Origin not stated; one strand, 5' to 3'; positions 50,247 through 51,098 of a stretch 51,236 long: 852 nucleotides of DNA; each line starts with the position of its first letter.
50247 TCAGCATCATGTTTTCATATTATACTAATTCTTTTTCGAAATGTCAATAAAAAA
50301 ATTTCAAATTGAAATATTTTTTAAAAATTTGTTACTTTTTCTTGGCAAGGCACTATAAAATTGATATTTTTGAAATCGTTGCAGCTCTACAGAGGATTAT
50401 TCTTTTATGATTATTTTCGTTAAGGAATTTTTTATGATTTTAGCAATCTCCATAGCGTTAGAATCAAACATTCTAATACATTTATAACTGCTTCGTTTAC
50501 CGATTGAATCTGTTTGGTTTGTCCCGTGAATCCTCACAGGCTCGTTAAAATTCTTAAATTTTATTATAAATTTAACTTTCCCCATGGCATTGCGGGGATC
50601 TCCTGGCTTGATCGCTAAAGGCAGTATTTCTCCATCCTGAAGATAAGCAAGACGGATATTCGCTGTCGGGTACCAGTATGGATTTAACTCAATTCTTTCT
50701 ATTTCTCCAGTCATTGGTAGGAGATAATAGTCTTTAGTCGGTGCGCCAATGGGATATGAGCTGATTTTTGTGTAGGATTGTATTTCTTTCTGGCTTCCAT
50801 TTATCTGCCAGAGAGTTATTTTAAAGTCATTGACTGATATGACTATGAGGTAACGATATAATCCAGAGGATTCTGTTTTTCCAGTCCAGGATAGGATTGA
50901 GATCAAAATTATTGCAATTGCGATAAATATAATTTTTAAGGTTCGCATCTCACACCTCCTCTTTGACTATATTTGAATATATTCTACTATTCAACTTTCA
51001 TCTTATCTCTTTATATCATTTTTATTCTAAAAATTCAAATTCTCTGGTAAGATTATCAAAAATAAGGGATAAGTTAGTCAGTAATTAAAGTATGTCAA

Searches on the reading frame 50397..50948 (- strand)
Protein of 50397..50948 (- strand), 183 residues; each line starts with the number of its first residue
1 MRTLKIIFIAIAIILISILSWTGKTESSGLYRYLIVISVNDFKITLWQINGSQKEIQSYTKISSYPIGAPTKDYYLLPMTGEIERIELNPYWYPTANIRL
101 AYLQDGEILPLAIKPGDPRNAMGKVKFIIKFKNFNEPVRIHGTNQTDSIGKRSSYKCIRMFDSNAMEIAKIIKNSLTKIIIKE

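Call 15: search_protein_families(library=pfam, proteins=[window:50397-50948:-], max_evalue=5)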
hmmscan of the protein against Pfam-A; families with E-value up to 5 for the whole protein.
window:50397-50948:- (183 aa): 1 family
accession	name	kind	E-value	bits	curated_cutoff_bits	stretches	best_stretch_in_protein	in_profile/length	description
PF03734.19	YkuD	-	2e-07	32.1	23.4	1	33-181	2-146/146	L,D-transpeptidase catalytic domain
